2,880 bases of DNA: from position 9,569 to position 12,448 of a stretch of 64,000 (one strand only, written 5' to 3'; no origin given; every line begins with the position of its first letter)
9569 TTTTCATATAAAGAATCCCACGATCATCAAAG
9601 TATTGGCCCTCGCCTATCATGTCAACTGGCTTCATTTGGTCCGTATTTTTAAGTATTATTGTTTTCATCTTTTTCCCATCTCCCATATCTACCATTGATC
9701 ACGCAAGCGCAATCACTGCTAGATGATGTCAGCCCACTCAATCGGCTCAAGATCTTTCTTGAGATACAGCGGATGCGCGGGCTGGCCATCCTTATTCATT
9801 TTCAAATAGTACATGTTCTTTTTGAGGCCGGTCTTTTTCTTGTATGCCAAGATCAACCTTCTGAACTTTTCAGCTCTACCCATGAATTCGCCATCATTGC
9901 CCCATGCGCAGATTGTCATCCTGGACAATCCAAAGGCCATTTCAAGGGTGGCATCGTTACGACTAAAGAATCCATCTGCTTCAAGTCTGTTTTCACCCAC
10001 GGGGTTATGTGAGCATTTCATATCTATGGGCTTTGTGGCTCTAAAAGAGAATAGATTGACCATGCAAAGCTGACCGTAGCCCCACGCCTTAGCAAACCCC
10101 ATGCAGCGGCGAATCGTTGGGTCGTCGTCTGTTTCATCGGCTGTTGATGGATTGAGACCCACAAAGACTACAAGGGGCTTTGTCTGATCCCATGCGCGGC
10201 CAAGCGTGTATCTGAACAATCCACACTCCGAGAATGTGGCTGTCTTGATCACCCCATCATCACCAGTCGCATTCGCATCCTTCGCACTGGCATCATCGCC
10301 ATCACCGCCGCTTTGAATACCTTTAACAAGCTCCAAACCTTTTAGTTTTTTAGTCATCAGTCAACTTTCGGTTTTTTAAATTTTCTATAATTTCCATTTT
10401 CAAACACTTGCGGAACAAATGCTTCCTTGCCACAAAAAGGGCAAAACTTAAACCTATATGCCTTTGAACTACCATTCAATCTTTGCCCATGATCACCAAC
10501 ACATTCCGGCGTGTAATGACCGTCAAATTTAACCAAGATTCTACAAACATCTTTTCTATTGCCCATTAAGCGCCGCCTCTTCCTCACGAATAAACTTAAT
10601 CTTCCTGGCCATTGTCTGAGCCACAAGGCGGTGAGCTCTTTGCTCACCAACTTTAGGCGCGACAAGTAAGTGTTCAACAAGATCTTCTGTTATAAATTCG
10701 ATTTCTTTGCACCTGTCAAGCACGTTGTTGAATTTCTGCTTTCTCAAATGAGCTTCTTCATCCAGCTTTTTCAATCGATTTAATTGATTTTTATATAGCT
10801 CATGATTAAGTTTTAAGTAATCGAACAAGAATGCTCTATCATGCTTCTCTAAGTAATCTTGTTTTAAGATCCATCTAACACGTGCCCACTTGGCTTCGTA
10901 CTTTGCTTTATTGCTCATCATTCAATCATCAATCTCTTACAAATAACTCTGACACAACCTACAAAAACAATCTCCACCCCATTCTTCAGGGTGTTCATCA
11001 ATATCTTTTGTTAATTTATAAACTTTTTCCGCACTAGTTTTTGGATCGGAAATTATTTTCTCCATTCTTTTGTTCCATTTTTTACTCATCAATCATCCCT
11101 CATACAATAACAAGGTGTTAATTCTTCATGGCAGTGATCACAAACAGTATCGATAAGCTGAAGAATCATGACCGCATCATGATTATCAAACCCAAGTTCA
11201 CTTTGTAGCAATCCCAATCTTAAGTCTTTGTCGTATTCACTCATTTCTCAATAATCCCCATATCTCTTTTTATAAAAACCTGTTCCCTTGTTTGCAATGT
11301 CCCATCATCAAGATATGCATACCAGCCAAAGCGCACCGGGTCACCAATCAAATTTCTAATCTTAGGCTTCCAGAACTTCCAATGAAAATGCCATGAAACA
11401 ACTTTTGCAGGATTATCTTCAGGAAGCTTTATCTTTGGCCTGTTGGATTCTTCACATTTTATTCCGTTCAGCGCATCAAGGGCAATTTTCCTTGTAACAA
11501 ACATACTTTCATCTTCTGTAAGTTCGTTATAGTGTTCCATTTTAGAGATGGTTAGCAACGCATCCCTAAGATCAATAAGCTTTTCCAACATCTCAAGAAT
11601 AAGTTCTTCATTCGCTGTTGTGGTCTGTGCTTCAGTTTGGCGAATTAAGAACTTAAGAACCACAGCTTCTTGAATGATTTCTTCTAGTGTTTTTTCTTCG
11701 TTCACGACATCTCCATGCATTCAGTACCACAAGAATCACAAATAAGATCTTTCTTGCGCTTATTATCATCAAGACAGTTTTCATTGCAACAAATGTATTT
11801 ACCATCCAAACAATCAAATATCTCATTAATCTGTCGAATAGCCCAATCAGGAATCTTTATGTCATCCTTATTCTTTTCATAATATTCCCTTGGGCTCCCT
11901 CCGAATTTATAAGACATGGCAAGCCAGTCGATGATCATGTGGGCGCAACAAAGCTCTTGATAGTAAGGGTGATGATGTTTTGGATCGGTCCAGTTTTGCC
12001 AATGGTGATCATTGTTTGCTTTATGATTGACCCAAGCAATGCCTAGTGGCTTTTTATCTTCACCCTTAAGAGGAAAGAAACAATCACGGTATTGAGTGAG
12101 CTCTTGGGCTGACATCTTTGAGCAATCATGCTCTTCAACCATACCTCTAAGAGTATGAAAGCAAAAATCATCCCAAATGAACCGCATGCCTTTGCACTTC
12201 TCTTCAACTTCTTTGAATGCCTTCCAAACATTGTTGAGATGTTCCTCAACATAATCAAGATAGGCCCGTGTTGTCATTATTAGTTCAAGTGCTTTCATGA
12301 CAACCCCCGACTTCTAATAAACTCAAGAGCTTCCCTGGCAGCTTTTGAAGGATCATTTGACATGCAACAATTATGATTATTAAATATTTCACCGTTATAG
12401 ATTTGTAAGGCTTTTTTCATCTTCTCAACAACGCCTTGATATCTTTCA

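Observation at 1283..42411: Promoter family built on a 14-nt motif that occurs in either orientation at the -35 position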

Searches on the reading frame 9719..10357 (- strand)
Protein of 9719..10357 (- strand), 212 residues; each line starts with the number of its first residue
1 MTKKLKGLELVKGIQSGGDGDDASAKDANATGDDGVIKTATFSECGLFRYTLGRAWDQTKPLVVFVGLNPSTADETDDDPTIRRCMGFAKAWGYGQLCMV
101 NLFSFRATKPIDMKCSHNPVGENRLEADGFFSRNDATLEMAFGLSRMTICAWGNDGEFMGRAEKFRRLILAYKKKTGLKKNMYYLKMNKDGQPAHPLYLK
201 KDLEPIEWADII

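Call 105: search_protein_families(library=pfam, proteins=[window:9719-10357:-], max_evalue=0.001)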
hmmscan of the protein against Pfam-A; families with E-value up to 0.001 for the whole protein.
window:9719-10357:- (212 aa): 1 family
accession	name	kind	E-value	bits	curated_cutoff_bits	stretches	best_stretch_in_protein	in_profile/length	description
PF07799.17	DUF1643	-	2.8e-41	141.2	22.5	1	49-197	1-134/134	Protein of unknown function (DUF1643)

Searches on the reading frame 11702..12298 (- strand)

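Call 105: search_protein_families(library=pfam, proteins=[window:11702-12298:-], max_evalue=0.001)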
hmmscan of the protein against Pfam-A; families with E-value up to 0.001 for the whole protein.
window:11702-12298:- (198 aa): 1 family
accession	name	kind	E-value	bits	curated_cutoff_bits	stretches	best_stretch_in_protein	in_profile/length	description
PF18907.5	DUF5662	-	1.7e-16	60.7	27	1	12-158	4-151/156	Family of unknown function (DUF5662)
